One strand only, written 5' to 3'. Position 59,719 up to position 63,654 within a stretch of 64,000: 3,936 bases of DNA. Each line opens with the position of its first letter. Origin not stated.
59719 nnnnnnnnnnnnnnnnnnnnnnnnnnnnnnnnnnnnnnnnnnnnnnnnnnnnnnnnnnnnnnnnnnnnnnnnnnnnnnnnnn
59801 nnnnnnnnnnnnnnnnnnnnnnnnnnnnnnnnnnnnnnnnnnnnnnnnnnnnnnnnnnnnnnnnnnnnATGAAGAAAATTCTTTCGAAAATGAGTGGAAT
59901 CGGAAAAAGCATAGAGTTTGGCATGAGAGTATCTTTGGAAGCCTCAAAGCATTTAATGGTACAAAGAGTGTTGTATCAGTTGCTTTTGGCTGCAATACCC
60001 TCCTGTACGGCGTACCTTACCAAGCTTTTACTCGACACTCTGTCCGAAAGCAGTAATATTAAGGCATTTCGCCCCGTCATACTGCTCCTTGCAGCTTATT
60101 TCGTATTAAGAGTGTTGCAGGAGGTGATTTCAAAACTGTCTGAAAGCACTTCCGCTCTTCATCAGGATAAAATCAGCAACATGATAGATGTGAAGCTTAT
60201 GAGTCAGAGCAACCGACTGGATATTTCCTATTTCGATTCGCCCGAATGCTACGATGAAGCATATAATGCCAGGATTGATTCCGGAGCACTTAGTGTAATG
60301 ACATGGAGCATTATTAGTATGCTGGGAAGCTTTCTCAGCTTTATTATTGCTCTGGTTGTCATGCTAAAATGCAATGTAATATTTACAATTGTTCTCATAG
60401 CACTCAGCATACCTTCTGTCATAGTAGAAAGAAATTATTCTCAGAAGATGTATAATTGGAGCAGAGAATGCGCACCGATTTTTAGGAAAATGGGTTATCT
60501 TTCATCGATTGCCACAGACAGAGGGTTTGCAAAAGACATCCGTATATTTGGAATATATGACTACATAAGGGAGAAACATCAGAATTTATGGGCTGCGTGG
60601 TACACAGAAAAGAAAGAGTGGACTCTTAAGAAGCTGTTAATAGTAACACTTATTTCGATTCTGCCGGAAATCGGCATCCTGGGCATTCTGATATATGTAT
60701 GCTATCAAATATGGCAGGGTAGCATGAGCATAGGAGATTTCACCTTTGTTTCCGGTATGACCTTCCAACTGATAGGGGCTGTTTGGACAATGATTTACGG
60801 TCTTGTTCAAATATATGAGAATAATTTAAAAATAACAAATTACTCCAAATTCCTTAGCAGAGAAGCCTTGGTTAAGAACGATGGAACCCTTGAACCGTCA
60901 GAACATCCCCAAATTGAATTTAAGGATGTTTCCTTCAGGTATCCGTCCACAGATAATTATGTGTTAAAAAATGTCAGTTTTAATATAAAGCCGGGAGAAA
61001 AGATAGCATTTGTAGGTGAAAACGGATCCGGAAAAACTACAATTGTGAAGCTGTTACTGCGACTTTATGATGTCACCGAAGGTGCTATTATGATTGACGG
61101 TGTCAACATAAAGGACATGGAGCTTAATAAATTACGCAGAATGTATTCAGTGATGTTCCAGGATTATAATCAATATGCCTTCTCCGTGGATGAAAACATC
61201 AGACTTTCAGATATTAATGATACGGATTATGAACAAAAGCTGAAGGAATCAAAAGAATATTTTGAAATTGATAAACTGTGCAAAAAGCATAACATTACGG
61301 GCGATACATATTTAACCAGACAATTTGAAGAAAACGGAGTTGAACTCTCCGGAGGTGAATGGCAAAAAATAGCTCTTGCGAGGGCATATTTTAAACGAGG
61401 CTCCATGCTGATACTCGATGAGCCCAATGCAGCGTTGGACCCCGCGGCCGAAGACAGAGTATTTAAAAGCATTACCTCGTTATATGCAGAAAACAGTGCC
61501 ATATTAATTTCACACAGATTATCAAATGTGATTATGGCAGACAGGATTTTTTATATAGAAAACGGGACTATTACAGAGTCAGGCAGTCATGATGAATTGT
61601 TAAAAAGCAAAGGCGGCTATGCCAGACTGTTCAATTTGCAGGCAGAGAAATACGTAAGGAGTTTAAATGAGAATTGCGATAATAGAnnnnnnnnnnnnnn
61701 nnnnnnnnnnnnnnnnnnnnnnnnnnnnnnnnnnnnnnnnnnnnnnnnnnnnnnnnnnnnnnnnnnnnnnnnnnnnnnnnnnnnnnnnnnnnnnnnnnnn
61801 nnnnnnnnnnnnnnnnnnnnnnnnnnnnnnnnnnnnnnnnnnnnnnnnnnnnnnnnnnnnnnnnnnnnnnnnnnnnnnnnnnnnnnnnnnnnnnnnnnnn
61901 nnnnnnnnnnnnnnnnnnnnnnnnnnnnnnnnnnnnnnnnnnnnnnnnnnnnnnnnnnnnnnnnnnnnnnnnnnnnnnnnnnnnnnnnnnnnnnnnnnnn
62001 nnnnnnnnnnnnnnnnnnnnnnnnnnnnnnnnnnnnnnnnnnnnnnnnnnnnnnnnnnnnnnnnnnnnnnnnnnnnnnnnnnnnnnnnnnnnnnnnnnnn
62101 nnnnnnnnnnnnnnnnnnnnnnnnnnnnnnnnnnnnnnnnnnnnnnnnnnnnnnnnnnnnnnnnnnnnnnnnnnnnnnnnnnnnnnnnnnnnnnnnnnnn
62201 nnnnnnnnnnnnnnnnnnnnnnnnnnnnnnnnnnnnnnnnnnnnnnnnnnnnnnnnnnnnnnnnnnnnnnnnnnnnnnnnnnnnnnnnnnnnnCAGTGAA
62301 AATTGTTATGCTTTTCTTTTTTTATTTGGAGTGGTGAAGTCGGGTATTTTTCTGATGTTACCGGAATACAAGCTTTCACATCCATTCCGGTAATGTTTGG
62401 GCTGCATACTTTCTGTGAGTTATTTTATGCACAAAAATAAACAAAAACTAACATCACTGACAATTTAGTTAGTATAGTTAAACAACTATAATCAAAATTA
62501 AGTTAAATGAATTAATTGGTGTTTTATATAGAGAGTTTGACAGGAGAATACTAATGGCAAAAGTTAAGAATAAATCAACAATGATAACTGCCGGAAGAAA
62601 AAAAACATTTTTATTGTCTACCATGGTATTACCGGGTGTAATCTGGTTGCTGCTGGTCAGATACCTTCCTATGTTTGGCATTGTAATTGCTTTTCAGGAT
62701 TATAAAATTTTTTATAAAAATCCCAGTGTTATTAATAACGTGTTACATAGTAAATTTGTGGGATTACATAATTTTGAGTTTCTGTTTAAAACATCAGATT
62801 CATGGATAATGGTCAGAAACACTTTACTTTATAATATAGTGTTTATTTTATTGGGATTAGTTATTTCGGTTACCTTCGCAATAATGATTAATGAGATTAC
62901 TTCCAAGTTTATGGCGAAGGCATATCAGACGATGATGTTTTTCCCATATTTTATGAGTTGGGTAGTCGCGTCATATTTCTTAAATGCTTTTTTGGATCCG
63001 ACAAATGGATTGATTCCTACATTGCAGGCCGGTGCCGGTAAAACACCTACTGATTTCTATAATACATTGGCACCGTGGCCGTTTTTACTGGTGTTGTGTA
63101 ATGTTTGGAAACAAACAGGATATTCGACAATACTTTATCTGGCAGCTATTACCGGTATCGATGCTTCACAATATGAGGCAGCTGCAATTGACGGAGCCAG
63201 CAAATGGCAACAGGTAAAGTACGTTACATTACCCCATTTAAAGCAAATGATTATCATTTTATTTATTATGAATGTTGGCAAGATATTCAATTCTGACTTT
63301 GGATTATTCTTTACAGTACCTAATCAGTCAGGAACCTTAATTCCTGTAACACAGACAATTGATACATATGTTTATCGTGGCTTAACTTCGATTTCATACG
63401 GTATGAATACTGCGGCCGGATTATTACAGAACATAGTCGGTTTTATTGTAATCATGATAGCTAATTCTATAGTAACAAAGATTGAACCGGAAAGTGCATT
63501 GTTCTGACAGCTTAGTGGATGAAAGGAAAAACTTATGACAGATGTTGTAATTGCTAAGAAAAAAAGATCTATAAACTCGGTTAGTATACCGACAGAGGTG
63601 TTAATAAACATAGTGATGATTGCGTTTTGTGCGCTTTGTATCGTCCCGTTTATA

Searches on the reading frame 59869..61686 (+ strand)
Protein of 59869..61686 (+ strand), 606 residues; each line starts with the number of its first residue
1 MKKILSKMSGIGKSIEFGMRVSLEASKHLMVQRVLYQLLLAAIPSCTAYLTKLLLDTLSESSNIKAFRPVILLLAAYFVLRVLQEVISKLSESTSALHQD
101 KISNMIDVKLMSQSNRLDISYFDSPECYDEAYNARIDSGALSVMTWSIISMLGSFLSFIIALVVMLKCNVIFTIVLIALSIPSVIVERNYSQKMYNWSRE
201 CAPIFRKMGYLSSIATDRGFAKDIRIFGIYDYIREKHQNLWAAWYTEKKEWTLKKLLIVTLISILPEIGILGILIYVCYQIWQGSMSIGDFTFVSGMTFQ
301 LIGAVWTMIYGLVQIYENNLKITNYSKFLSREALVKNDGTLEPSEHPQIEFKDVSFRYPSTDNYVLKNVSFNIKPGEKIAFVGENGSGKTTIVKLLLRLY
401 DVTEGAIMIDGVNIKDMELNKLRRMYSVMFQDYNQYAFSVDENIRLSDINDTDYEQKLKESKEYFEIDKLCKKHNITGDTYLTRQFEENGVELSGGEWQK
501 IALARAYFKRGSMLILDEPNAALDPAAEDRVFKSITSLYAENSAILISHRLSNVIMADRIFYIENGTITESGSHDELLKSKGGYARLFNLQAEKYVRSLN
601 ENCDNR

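Call 5: search_protein_families(library=ncbifam, proteins=[window:59869-61686:+], max_evalue=0.01)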
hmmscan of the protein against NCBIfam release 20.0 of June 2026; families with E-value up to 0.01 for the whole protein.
window:59869-61686:+ (606 aa): 190 families (the best 25 are shown)
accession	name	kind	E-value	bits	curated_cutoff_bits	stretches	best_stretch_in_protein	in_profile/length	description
TIGR02203.1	MsbA_lipidA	equivalog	1.3e-75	255.1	602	1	28-593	14-571/572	lipid A export permease/ATP-binding protein MsbA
NF010178.0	PRK13657.1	equivalog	9.1e-67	225.8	733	1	23-591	14-570/588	glucan ABC transporter ATP-binding protein/ permease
TIGR02204.1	MsbA_rel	hypoth_equivalog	2.9e-65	221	780.4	1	100-591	87-575/576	ABC transporter, permease/ATP-binding protein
TIGR00958.1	3a01208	subfamily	9.8e-64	215.8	874.6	1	34-587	171-710/711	antigen peptide transporter 2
TIGR03796.1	NHLM_micro_ABC1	equivalog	1.7e-62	211.6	853.3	1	19-588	145-709/710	NHLP family bacteriocin export ABC transporter peptidase/permease/ATPase subunit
TIGR03375.1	type_I_sec_LssB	subfamily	5.2e-62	210.1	693.1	1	158-580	277-691/696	type I secretion system permease/ATPase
NF008381.0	PRK11176.1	equivalog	6.3e-62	209.7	867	1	38-592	35-580/582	lipid A ABC transporter ATP-binding protein/permease MsbA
TIGR01846.1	type_I_sec_HlyB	subfamily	4.1e-59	200.5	725.55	1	13-593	121-694/694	type I secretion system permease/ATPase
NF045513.1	HepA_fam_ABC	equivalog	1.5e-57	195.4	725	1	49-591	78-609/610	heterocyst formation ABC transporter subunit HepA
TIGR01192.1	chvA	subfamily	3.3e-57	194.4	585.4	1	148-588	134-567/585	glucan export ABC transporter ATP-binding protein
NF008364.0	PRK11160.1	equivalog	2.2e-55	188.4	630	1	148-588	147-572/575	heme ABC transporter ATP-binding protein/permease CydC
TIGR03797.1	NHLM_micro_ABC2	equivalog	4.9e-55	187.3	709.4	1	14-591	126-685/686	NHLP bacteriocin export ABC transporter permease/ATPase subunit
NF052233.1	CphA_assoc_ABC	equivalog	8.9e-50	169.8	880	1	260-596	418-748/766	cyanophycin metabolism-associated ABC transporter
TIGR02857.1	CydD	equivalog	5.2e-48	164.3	435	1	329-561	301-527/529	thiol reductant ABC exporter subunit CydD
NF008055.0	PRK10789.1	equivalog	4.7e-44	150.8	845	1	159-592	145-572/590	SmdA family multidrug ABC transporter permease/ATP-binding protein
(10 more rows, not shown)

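Call 6: search_protein_families(library=pfam, proteins=[window:59869-61686:+], max_evalue=0.01)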
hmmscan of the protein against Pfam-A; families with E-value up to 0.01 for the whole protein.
window:59869-61686:+ (606 aa): 6 families
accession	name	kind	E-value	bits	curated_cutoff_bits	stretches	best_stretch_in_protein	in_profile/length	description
PF00005.33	ABC_tran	-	2.5e-30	106.3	25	1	366-520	1-136/137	ABC transporter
PF02463.25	SMC_N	-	1.2e-07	31.8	40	1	367-563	16-211/220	RecF/RecN/SMC N terminal domain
PF13304.12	AAA_21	-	8.8e-07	29.7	27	0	380-400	3-23/304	AAA domain, putative AbiEii toxin, Type IV TA system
PF13175.12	AAA_15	-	5e-05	23.5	32.1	1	366-463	14-127/374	AAA ATPase domain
PF00664.28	ABC_membrane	-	7.6e-05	23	28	1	38-305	9-274/274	ABC transporter transmembrane region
PF13476.12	AAA_23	-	0.0092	17.1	27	0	378-473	21-120/201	AAA domain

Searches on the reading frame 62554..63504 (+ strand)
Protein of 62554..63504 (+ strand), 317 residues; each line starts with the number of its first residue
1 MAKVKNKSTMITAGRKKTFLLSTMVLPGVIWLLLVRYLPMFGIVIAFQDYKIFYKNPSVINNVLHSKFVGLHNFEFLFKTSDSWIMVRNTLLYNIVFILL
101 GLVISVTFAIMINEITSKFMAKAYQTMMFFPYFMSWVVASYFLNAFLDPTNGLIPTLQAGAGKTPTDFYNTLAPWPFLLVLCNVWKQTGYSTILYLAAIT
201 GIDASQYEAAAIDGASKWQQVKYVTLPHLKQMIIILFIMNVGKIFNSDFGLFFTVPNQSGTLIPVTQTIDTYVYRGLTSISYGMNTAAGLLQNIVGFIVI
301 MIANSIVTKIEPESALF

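Call 22: search_protein_families(library=ncbifam, proteins=[window:62554-63504:+], max_evalue=0.01)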
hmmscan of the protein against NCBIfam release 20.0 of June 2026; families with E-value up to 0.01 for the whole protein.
window:62554-63504:+ (317 aa): 12 families
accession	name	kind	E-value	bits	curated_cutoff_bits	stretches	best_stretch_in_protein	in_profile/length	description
NF007852.0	PRK10561.1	equivalog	4.7e-23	82.5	335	1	51-302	36-279/295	sn-glycerol-3-phosphate ABC transporter permease UgpA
NF040931.1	ABC_arch_GlcT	equivalog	9.7e-18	64.8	360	1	24-301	1-265/278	glucose ABC transporter permease GlcT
TIGR03262.1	PhnU2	equivalog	4.6e-07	28.8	593.25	1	64-251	33-207/546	putative 2-aminoethylphosphonate ABC transporter permease subunit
NF008232.0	PRK10999.1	equivalog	1.9e-06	26.9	392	1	89-263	289-465/520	maltose ABC transporter permease MalF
NF006954.0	PRK09433.1-5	equivalog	4.3e-05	22.4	821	1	97-297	54-243/530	thiamine/thiamine pyrophosphate ABC transporter permease ThiP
TIGR00969.1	3a0106s02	subfamily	0.00028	20.4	240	1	201-305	168-268/272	sulfate ABC transporter permease subunit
NF043074.1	MMSYN1_0196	equivalog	0.00033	20.1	350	1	23-140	12-120/277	spermidine/putrescine ABC transporter permease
NF011680.0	PRK15100.1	equivalog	0.00084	19.3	300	1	188-232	100-144/222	cystine ABC transporter permease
NF011624.0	PRK15050.1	equivalog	0.0016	17.7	247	1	63-229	51-214/297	2-aminoethylphosphonate ABC transporter permease subunit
TIGR02138.1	phosphate_pstC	equivalog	0.0032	16.6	196.45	0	31-127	12-106/296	phosphate ABC transporter permease subunit PstC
NF008231.0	PRK10998.1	equivalog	0.0045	16.6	261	0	102-244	100-227/296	maltose ABC transporter permease MalG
TIGR01097.1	PhnE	equivalog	0.0072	15.8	216.7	0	185-234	136-185/252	phosphonate ABC transporter, permease protein PhnE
